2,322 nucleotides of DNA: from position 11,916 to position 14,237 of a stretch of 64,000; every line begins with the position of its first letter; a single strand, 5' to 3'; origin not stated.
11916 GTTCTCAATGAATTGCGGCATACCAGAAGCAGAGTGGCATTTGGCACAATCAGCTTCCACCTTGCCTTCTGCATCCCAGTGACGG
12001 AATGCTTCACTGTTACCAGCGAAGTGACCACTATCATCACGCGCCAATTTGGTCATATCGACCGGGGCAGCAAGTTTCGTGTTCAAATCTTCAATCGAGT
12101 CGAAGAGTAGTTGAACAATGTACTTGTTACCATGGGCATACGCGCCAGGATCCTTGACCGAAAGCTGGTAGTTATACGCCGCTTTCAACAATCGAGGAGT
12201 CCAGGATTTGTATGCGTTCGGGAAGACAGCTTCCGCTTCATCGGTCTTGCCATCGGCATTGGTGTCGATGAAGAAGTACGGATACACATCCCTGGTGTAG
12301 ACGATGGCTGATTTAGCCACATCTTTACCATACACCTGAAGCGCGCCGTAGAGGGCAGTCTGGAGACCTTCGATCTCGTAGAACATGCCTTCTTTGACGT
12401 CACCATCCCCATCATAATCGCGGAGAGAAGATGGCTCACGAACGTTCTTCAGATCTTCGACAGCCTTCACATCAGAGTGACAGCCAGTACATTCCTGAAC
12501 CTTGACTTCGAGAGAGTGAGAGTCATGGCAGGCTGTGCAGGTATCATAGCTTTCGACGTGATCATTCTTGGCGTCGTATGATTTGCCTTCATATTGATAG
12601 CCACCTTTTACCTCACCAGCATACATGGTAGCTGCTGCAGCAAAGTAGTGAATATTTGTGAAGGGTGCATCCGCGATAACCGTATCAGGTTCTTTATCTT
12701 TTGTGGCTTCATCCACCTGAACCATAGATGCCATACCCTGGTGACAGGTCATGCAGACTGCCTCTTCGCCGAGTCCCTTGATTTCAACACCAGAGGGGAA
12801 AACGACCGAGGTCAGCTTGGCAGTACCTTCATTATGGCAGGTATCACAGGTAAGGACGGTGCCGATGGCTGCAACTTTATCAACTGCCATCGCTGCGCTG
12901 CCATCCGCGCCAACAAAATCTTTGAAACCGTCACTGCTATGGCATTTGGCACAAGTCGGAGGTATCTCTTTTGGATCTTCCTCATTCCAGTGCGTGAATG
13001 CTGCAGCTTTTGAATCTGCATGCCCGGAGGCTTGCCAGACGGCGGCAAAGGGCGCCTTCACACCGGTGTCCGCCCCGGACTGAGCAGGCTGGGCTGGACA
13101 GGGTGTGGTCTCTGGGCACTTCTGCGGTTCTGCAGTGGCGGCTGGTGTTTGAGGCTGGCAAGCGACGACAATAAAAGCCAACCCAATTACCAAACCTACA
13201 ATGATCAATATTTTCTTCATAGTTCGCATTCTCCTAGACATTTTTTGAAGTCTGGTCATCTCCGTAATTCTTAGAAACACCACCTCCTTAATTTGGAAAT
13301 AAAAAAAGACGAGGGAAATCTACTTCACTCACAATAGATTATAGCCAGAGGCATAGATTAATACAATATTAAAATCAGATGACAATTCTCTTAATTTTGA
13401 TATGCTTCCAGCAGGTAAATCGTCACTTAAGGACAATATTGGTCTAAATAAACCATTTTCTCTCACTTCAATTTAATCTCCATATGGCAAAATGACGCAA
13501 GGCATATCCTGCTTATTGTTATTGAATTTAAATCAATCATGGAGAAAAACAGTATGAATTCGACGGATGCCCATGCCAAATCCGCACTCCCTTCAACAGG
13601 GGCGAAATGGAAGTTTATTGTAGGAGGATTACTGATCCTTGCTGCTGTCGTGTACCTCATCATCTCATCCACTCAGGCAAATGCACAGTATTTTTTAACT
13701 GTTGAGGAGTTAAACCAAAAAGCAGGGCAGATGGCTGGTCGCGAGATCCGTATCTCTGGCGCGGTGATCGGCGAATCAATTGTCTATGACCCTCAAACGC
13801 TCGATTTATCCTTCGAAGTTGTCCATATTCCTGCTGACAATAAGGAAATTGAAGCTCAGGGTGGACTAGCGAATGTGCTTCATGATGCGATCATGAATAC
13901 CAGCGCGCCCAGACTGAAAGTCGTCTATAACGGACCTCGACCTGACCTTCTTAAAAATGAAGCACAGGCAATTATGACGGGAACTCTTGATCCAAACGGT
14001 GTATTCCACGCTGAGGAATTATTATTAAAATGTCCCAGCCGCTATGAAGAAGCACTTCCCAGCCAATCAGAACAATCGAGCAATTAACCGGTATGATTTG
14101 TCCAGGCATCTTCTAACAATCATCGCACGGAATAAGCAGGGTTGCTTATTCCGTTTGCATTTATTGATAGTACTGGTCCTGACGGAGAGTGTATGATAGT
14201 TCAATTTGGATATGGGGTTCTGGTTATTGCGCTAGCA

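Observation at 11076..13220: Decahaem lipoprotein cytochrome built from two duplicated pentahaem modules, each followed by a DYDGDGD acidic loop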

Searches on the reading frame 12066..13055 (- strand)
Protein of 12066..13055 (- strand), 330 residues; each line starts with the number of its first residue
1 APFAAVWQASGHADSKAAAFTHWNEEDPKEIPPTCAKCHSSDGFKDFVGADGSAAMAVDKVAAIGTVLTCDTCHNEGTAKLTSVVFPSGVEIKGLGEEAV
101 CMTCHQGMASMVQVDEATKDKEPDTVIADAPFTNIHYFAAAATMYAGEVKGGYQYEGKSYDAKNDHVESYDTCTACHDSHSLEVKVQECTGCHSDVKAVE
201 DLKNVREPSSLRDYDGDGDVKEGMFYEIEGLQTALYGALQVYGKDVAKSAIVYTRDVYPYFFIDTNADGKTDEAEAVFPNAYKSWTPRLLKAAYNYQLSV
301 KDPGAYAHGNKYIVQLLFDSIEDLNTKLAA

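Call 31: search_solved_structures(query=A2, max_evalue=10, show_alignments=4)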
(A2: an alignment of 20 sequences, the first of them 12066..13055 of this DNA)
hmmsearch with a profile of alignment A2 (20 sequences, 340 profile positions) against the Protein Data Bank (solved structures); distinct sequences matched with E-value up to 10: 11.
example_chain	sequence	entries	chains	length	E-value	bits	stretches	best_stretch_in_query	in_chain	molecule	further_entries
8e5g_A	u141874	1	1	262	0.044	16.2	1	28-75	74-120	c-type cytochrome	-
5li0_n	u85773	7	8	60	0.045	16.2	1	166-214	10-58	30S ribosomal protein S14 type Z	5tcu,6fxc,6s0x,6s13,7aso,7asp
5nd8_n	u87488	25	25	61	0.046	16.1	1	166-214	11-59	30S ribosomal protein S14 type Z | Small ribosomal subunit protein uS14B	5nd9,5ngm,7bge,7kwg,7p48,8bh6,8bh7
7nhl_o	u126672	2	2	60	0.072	15.5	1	166-213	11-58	30S ribosomal protein S14 type Z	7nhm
8ydm_C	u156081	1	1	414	0.22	13.9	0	54-78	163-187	Cytochrome c-554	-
2k3v_A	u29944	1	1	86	0.24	13.8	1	174-203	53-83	Tetraheme cytochrome c-type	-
5njt_N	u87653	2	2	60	0.24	13.8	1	171-211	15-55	30S ribosomal protein S14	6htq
3j9w_AN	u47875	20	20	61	0.25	13.7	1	171-211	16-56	30S ribosomal protein uS14 | 30S ribosomal protein S14 | 30S ribosomal protein S14 type Z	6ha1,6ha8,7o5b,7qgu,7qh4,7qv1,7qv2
6fhe_A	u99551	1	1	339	0.46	12.9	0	248-285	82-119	Synthetic construct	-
7nhn_o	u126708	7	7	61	0.48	12.8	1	172-211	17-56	30S ribosomal protein S14 type Z | Small ribosomal subunit protein uS14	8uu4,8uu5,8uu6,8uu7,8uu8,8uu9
9qnr_A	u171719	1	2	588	0.82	12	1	184-241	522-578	Protein tweety homolog 3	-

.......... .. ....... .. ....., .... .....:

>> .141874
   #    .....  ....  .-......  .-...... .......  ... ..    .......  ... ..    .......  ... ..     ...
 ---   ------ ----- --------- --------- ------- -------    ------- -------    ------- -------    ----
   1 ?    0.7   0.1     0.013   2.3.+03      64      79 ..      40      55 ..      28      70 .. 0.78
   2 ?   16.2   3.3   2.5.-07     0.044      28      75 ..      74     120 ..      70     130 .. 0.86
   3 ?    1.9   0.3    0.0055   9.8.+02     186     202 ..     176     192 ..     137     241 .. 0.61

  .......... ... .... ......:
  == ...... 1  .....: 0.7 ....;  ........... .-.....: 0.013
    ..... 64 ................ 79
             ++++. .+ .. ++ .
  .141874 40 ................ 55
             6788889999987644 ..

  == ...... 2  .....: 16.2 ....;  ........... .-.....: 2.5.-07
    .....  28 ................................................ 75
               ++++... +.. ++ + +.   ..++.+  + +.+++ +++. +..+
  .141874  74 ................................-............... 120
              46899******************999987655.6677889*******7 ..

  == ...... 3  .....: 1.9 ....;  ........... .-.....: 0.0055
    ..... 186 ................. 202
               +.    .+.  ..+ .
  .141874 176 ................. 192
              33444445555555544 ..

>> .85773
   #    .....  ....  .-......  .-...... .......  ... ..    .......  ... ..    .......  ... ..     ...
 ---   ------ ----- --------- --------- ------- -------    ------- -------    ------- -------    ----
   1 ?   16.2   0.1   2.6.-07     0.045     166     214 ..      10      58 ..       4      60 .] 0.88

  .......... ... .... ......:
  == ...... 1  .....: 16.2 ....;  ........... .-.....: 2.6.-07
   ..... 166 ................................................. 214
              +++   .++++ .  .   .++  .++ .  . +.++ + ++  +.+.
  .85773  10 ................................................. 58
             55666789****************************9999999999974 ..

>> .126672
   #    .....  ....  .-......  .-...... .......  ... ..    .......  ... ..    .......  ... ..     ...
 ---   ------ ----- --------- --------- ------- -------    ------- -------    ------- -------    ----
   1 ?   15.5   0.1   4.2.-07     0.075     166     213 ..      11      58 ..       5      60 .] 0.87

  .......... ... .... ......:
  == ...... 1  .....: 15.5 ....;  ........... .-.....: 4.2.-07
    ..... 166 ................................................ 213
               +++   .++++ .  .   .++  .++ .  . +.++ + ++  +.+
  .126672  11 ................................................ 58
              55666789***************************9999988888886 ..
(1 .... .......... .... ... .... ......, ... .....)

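Call 42: predict_structure(alignment_id=A2)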
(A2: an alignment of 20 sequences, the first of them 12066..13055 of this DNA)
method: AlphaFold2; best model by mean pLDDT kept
length: 330 residues; sequences in the alignment: 20
mean_pLDDT: 84.5   pTM: 0.86
mean pLDDT of the five models: 84.5, 84.5, 83.8, 78.8, 67.5
residues with pLDDT >= 90: 105; 70-90: 197; 50-70: 25; < 50: 3
segments of 3 or more residues with pLDDT < 50: none
pLDDT, mean of each block of 10 residues (from residue 1): 75 82 67 84 89 82 87 89 89 88 83 90 88 61 75 89 65 80 82 85 84 90 92 96 94 85 91 86 93 92 77 92 88
secondary structure, 60 per line:
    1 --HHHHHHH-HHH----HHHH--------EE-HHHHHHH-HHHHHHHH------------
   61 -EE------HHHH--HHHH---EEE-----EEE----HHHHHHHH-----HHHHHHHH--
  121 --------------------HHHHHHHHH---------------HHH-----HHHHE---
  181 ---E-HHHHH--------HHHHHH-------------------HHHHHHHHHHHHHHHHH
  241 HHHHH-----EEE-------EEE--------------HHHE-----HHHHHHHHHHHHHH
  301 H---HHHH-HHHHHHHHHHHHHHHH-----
elements in order: H3-9 H18-21 H33-39 H41-48 H70-73 H76-79 E83-85 E91-93 H98-105 H111-118 H141-149 H173-176 H186-190 H199-204 H224-245 E251-253 E261-263 H287-301 H305-308 H310-325

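Call 45: fold_search(model_id=the predicted structure, library=pdb)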
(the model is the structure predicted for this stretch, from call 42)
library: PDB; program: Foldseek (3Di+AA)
matches with E <= 10: 14; with E <= 0.001: 0
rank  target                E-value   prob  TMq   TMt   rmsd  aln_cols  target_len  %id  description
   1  4wjy_A                5.1e-01  0.47  0.34  0.27   9.0       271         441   14  Esherichia coli nitrite reductase NrfA H264N (released 2015-03-11)
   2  2rf7_A                6.4e-01  0.14  0.34  0.26  14.6       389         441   11  Crystal structure of the escherichia coli nrfa mutant Q263E (released 2008-03-25)
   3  1fgj_A                2.0e+00  0.02  0.17  0.12  20.6       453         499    9  X-RAY STRUCTURE OF HYDROXYLAMINE OXIDOREDUCTASE (released 1998-03-04)
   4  2rdz_A                2.6e+00  0.07  0.33  0.26  14.9       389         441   11  High Resolution Crystal Structure of the Escherichia coli Cytochrome c Nitrite Reductase. (released 2008-03-25)
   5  8u0g_B                2.6e+00  0.02  0.10  0.13  16.4       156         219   14  Full-length dimer of DNA-Damage Response Protein C from Deinococcus radiodurans - Crystal form xMJ7124 (released 2023-09-06)
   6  3ubr_A                2.8e+00  0.09  0.40  0.32  14.3       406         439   12  Laue structure of Shewanella oneidensis cytochrome-c Nitrite Reductase (released 2012-04-25)
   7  4n4n_A                2.9e+00  0.01  0.13  0.10  21.2       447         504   11  Nitrosomonas europea HAO (released 2013-12-11)
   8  1n61_E                3.5e+00  0.01  0.07  0.04  18.0       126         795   17  Crystal Structure of the Cu,Mo-CO Dehydrogenase (CODH); Dithionite reduced state (released 2002-12-18)
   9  1n60_E                3.7e+00  0.01  0.08  0.04  17.8       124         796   18  Crystal Structure of the Cu,Mo-CO Dehydrogenase (CODH); Cyanide-inactivated Form (released 2002-12-18)
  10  8jfl_B                4.3e+00  0.01  0.07  0.04  13.0       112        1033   13  PhK holoenzyme in active state, muscle isoform (released 2024-04-03)
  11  4fas_A                6.8e+00  0.01  0.17  0.13  20.1       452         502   10  Complex crystal structure of hydroxylamine oxidoreductase and NE1300 from Nitrosomonas europaea (released 2013-09-04)
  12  1fs7                  7.2e+00  0.06  0.42  0.31  10.4       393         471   12  CYTOCHROME C NITRITE REDUCTASE FROM WOLINELLA SUCCINOGENES (released 2001-01-17)
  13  5aex_H                8.5e+00  0.02  0.10  0.08  10.1        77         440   13  Crystal structure of Saccharomyces cerevisiae Mep2 (released 2016-01-20)
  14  8on8_A                9.6e+00  0.01  0.08  0.06  15.1       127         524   10  Apo Malacoceros FaNaC1 in lipid nanodiscs (released 2024-02-14)

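Call 58: search_protein_representatives(alignment_id=A2)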
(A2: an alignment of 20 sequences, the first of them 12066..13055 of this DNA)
Query: 20 sequences, 340 profile positions. Proteins with E-value up to 0.001 (for the whole library): 2542; up to 1e-10: 1492; up to 1e-30: 534. The best 150 are listed.
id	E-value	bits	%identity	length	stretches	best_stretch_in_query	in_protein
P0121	0.0e+00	1195.7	-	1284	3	6-335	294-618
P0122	2.1e-286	964.2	-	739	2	6-335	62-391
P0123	2.3e-274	924.6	-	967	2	2-334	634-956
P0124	2.1e-271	914.9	-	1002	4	4-333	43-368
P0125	6.5e-265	893.6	-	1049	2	6-335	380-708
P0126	2.0e-250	845.9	-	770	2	7-335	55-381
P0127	4.8e-229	775.6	-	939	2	7-333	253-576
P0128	4.9e-228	772.3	-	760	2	7-333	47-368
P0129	2.9e-226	766.5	-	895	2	7-339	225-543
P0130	2.4e-225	763.4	-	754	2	8-337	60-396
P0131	5.1e-223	755.8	-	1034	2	6-336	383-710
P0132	6.2e-216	732.5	-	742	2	7-334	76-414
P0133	1.2e-214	728.2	-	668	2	6-335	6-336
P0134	2.7e-212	720.5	-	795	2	6-335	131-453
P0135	2.8e-211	717.2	-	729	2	7-332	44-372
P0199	2.6e-139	480.6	-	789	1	7-340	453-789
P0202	2.1e-134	464.5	-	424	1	3-340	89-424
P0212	2.7e-125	434.5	-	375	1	1-340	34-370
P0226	7.0e-115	400.3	-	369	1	1-335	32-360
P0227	9.1e-115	399.9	-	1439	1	1-340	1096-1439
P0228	9.3e-115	399.9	-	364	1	6-340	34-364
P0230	2.4e-113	395.2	-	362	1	7-335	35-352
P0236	2.9e-111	388.4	-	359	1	7-339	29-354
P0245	1.1e-106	373.3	-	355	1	6-340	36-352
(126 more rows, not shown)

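Call 60: list_cluster_members(proteins=[P0212, P0226, P0228, P0230, P0236, P0245, P0121, P0199, P0227, P0202])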
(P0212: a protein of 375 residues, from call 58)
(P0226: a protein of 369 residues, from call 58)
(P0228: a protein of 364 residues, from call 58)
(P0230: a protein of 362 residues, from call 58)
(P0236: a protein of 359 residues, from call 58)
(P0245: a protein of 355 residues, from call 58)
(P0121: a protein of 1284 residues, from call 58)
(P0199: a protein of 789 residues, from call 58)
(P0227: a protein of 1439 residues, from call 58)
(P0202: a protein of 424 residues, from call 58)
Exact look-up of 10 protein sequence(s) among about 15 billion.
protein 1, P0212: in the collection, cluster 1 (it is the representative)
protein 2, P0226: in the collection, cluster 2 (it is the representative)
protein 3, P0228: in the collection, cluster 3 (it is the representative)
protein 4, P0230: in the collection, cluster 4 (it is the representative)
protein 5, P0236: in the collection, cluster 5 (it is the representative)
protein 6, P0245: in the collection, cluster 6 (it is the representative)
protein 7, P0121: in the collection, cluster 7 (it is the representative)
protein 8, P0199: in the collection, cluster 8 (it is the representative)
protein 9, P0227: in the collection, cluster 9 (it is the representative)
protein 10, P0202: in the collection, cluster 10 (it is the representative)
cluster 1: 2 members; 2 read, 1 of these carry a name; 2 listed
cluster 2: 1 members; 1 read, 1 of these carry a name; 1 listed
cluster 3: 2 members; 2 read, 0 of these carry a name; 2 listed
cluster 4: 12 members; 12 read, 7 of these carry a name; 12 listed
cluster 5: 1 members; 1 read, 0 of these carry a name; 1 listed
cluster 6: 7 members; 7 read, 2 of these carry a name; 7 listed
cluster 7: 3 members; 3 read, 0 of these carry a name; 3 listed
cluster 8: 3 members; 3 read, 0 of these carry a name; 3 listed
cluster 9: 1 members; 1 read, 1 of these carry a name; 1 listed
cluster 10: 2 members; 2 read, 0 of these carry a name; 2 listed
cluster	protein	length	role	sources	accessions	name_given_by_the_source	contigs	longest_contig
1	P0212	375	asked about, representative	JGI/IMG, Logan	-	hypothetical protein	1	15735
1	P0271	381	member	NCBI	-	-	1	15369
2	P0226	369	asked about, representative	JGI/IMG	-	hypothetical protein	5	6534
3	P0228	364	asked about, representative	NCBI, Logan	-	-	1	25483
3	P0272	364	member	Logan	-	-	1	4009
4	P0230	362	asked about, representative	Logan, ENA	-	-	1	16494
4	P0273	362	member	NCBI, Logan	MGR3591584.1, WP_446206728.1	MAG: polyheme membrane-associated cytochrome C [Limimaricola soesokkakensis]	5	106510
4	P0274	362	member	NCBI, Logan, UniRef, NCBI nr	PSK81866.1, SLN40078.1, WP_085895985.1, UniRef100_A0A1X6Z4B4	hypothetical protein CLV79_11484 [Limimaricola soesokkakensis] | Uncharacterized protein n=1 Tax=Limimaricola soesokkakensis TaxID=1343159 ... | polyheme membrane-associated cytochrome C [Limimaricola soesokkakensis]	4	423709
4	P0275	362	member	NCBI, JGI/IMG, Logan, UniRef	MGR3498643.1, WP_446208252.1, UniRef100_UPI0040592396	MAG: polyheme membrane-associated cytochrome C [Limimaricola soesokkakensis] | polyheme membrane-associated cytochrome C n=1 Tax=Limimaricola soesokkakensis ...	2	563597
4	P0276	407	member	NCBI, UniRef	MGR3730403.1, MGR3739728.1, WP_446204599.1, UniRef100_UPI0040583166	MAG: polyheme membrane-associated cytochrome C [Limimaricola soesokkakensis] | polyheme membrane-associated cytochrome C n=2 Tax=Limimaricola soesokkakensis ...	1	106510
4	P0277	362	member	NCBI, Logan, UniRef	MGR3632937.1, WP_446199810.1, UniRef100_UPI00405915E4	MAG: polyheme membrane-associated cytochrome C [Limimaricola soesokkakensis] | polyheme membrane-associated cytochrome C n=1 Tax=Limimaricola soesokkakensis ...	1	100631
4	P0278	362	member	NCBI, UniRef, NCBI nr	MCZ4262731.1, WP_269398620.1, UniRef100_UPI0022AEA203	polyheme membrane-associated cytochrome C [Limimaricola sp. G21655-S1] | polyheme membrane-associated cytochrome C n=1 Tax=Limimaricola sp. G21655-S1 ...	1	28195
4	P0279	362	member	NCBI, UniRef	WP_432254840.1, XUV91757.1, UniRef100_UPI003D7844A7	polyheme membrane-associated cytochrome C [Limimaricola sp. AA108-03] | polyheme membrane-associated cytochrome C n=1 Tax=Limimaricola sp. AA108-03 TaxID=3425945 ...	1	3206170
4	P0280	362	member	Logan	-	-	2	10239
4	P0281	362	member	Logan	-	-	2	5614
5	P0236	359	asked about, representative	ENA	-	-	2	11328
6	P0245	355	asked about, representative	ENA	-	-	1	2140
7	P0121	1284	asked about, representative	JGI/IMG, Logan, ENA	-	-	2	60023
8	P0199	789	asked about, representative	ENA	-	-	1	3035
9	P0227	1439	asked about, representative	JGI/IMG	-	basic membrane lipoprotein Med (substrate-binding protein (PBP1-ABC) ...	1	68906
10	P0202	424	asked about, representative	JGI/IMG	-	-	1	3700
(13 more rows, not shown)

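Call 74: find_encoding_contigs(protein=P0274, flank=8000, max_places=1)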
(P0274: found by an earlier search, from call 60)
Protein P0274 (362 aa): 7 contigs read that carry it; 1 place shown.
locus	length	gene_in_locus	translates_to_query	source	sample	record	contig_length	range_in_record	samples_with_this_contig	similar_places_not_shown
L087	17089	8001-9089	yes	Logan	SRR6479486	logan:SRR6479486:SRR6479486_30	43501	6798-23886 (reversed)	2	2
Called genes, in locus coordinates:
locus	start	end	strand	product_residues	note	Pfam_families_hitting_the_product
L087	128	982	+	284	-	PF00582:Usp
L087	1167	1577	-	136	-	PF00571:CBS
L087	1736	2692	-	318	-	PF02424:ApbE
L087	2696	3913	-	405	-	PF00111:Fer2, PF00175:NAD_binding_1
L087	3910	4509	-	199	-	PF02508:Rnf-Nqr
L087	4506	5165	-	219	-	PF02508:Rnf-Nqr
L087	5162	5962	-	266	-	PF04205:FMN_bind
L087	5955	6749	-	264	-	PF03116:NQR2_RnfD_RnfE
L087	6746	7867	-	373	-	PF05896:NQRA_N, PF24836:NQRA_2nd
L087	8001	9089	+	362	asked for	PF14537:Cytochrom_c3_2 (faint), PF14522:Cytochrome_C7 (faint)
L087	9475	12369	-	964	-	PF02743:dCache_1, PF08448:PAS_4 (faint), PF12860:PAS_7, PF00990:GGDEF, PF00563:EAL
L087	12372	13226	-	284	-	-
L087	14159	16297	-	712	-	PF01642:MM_CoA_mutase, PF02310:B12-binding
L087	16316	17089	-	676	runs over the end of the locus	PF00289:Biotin_carb_N, PF02786:CPSase_L_D2, PF08443:RimK (weak), PF02222:ATP-grasp (weak), PF07478:Dala_Dala_lig_C, PF02785:Biotin_carb_C, PF18140:PCC_BT, PF00364:Biotin_lipoyl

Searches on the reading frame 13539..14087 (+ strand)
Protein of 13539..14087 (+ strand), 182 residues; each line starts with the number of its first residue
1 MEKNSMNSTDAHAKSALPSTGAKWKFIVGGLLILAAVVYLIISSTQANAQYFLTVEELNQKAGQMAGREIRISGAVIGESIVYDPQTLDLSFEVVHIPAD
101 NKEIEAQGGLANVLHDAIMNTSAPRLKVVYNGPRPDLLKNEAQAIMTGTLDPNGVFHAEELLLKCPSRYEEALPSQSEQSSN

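Call 15: search_protein_families(library=pfam, proteins=[window:13539-14087:+], max_evalue=0.001)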
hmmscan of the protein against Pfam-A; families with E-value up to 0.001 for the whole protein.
window:13539-14087:+ (182 aa): 1 family
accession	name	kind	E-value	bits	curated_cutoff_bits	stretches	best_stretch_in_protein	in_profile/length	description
PF03100.22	CcmE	-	1.1e-23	83.9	24.6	1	50-171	2-98/99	CcmE domain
